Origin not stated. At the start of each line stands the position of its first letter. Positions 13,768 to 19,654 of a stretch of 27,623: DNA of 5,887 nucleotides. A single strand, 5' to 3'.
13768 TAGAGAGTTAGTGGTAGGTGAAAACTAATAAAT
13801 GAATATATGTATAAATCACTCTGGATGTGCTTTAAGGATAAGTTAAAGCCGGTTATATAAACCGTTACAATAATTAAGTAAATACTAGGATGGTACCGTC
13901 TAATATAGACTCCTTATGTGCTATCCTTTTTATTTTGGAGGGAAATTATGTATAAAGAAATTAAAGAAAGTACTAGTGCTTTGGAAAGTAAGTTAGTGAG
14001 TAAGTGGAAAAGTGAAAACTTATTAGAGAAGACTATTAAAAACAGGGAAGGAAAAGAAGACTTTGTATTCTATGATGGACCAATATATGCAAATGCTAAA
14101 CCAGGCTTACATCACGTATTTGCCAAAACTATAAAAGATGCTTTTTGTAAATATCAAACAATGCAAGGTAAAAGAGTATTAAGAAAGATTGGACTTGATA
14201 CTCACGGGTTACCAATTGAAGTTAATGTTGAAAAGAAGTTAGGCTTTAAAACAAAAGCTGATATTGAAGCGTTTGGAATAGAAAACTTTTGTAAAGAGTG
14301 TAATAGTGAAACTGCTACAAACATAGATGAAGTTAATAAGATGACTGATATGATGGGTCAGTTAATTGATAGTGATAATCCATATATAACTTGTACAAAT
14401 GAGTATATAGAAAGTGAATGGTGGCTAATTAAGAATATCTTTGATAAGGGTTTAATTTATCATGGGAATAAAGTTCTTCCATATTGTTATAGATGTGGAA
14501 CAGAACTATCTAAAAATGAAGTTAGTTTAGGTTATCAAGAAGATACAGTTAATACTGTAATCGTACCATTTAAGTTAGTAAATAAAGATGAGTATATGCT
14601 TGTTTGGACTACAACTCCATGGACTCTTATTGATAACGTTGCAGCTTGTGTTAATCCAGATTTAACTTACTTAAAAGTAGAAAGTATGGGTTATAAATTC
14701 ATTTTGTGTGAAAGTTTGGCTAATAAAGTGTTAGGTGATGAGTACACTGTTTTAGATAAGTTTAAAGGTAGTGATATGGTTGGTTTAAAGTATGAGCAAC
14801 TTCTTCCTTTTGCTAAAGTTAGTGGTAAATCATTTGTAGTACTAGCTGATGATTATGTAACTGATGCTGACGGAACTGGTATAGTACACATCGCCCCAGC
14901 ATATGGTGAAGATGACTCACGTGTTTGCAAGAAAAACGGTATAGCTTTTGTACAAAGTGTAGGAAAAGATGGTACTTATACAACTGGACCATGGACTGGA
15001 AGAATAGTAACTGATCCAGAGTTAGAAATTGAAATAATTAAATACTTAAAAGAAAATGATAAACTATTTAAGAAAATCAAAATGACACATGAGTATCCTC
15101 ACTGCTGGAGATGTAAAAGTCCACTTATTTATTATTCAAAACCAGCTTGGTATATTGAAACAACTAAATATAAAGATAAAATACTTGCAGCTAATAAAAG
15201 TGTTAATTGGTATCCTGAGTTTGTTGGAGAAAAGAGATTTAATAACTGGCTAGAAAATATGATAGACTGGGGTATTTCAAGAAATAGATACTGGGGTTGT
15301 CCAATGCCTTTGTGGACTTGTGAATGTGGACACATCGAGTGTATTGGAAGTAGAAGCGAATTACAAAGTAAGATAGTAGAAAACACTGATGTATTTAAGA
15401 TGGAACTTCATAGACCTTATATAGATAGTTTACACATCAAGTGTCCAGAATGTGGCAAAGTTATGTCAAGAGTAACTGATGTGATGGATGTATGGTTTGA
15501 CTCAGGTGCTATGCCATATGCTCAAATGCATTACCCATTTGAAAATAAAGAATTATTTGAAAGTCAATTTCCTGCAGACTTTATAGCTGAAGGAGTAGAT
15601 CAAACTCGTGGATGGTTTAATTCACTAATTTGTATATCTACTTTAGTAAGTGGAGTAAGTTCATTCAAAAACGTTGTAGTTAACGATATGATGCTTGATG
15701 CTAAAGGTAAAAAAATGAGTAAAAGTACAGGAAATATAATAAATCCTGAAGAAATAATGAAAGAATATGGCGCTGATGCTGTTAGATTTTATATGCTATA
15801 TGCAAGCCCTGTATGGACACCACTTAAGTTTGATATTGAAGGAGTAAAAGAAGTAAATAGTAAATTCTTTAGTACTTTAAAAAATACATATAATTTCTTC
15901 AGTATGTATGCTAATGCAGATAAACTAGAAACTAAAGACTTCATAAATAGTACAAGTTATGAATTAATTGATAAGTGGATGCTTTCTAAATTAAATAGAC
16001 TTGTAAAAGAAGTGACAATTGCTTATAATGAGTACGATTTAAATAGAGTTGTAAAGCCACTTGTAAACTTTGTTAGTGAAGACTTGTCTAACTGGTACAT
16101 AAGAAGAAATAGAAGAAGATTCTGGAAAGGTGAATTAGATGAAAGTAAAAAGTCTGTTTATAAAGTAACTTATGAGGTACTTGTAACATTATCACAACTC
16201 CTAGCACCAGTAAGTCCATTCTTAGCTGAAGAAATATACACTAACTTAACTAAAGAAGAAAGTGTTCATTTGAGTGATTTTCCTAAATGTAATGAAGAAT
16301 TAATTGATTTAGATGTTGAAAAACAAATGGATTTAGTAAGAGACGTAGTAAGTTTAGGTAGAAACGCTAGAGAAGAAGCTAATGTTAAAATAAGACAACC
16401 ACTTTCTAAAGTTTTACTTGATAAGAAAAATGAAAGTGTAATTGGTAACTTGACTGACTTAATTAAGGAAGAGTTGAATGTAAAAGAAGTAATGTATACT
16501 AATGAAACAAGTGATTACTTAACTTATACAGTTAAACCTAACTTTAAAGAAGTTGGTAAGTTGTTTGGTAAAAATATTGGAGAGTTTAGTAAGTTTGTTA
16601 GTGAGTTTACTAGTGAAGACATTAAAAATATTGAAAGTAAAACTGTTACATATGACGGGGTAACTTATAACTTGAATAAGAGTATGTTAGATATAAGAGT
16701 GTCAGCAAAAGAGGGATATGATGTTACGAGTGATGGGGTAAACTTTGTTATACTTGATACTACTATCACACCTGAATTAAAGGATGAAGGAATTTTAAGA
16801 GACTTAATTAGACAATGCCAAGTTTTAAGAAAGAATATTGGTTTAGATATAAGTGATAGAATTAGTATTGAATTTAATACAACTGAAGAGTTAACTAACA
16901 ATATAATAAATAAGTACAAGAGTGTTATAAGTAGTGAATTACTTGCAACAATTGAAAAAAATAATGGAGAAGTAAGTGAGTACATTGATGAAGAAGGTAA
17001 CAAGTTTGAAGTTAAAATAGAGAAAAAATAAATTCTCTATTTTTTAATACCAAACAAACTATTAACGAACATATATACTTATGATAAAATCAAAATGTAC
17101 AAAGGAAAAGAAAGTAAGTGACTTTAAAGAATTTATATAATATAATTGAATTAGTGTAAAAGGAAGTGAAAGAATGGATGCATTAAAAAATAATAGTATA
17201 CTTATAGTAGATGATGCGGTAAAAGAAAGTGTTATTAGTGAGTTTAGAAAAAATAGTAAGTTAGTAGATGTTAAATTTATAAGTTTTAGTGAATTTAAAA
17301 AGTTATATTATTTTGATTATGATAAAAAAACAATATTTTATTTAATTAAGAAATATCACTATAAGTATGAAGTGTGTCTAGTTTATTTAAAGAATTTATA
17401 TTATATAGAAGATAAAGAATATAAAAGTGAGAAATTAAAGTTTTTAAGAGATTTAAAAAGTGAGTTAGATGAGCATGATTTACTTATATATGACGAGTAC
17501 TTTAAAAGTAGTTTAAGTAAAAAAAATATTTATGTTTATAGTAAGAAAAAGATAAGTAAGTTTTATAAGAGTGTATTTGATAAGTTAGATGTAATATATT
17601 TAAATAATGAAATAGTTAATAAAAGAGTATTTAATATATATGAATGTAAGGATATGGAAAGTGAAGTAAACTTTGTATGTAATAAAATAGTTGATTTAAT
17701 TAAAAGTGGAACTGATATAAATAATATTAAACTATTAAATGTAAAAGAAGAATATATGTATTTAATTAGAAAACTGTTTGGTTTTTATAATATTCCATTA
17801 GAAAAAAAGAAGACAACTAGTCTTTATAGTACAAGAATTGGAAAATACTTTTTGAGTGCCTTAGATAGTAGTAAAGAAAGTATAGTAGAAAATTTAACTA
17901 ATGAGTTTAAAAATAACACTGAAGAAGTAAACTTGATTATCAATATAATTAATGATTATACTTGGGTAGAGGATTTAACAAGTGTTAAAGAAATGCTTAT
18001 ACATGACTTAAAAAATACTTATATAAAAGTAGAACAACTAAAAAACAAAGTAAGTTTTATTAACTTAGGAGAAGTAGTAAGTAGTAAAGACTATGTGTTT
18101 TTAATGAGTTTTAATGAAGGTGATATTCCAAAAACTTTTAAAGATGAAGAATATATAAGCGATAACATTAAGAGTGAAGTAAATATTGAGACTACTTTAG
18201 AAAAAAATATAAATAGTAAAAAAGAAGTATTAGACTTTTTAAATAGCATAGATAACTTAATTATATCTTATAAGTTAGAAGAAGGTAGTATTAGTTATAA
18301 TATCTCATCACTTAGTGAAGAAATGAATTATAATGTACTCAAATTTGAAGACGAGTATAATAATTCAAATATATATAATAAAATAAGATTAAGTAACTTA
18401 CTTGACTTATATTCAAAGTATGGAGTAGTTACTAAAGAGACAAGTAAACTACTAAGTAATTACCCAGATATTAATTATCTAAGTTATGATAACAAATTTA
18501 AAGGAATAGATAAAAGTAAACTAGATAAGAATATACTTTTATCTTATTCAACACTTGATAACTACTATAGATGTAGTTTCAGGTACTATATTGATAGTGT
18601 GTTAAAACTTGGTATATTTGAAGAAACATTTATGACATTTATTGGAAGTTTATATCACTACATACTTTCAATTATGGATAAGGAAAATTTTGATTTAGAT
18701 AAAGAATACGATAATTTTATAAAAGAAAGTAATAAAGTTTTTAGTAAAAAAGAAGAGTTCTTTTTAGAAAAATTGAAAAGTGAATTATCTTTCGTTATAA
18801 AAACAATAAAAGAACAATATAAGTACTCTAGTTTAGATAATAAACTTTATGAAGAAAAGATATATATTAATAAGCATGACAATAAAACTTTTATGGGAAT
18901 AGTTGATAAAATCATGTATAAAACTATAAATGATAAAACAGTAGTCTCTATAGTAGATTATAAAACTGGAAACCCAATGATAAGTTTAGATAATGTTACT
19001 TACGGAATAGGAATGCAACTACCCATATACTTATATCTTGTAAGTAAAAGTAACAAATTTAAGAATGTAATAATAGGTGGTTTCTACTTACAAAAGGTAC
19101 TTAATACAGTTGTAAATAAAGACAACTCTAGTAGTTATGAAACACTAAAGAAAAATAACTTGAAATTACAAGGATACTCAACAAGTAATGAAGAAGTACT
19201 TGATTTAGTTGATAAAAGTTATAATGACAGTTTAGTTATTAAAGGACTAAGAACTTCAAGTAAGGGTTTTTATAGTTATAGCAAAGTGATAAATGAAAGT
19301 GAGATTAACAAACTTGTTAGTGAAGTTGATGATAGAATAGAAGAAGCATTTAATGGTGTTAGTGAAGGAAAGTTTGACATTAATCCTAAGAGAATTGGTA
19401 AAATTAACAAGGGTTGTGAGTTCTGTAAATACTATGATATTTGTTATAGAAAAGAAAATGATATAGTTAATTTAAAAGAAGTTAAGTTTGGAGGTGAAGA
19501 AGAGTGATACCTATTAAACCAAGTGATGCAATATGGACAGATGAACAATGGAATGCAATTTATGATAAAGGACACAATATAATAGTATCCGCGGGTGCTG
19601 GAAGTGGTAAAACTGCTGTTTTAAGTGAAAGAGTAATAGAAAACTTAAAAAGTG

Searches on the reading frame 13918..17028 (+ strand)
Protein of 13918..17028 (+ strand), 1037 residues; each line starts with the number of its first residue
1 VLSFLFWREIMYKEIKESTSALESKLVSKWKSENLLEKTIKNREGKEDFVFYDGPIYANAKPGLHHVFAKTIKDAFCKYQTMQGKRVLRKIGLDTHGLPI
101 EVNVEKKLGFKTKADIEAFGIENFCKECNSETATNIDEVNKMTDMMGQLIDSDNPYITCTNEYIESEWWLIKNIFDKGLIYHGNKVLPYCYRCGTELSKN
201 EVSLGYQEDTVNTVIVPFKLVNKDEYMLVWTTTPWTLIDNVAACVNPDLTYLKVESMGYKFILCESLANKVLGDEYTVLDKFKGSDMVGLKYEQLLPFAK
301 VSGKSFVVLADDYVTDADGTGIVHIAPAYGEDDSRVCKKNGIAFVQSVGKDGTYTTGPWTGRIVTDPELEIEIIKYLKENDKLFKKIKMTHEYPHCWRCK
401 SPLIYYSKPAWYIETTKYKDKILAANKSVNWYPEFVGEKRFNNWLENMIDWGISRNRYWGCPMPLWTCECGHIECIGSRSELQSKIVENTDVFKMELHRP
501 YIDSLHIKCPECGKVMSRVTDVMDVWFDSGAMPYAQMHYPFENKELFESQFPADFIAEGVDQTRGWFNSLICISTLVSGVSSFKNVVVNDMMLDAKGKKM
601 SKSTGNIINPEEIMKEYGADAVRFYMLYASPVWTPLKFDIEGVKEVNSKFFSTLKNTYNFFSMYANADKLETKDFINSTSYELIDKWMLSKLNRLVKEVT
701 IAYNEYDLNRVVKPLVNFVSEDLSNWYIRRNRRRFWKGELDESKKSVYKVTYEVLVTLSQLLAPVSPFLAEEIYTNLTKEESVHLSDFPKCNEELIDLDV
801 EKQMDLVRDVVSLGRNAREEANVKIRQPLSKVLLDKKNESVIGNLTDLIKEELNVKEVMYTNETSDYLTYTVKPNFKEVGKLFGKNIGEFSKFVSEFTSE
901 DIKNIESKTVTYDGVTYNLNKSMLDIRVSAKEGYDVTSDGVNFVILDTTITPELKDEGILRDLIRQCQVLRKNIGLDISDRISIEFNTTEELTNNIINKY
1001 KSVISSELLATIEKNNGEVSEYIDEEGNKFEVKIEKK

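Call 26: search_protein_families(library=pfam, proteins=[window:13918-17028:+], max_evalue=0.001)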
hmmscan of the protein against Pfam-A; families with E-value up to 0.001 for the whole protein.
window:13918-17028:+ (1037 aa): 6 families
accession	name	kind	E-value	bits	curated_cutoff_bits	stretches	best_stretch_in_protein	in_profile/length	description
PF00133.28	tRNA-synt_1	-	5e-122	408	22.7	1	26-631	2-407/414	tRNA synthetases class I (I, L, M and V)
PF19302.4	DUF5915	-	5e-44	150.6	27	1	847-1036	2-194/195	Domain of unknown function (DUF5915)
PF08264.19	Anticodon_1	-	3.6e-41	140.9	25.1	1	685-832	1-147/148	Anticodon-binding domain of tRNA ligase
PF09334.17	tRNA-synt_1g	-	1.1e-20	74.2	20.1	2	567-657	295-386/391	tRNA synthetases class I (M)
PF01921.24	tRNA-synt_1f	-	3.8e-06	26.5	27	1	588-665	271-341/360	tRNA synthetases class I (K)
PF01406.26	tRNA-synt_1e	-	1.1e-05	25.5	27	1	569-640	224-293/301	tRNA synthetases class I (C) catalytic domain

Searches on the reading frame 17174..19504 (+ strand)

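Call 26: search_protein_families(library=pfam, proteins=[window:17174-19504:+], max_evalue=0.001)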
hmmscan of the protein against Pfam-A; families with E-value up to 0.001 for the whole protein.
window:17174-19504:+ (777 aa): 1 family
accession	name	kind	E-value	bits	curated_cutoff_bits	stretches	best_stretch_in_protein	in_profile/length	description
PF12705.13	PDDEXK_1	-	3.4e-18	66.9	22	1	456-757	2-246/247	PD-(D/E)XK nuclease superfamily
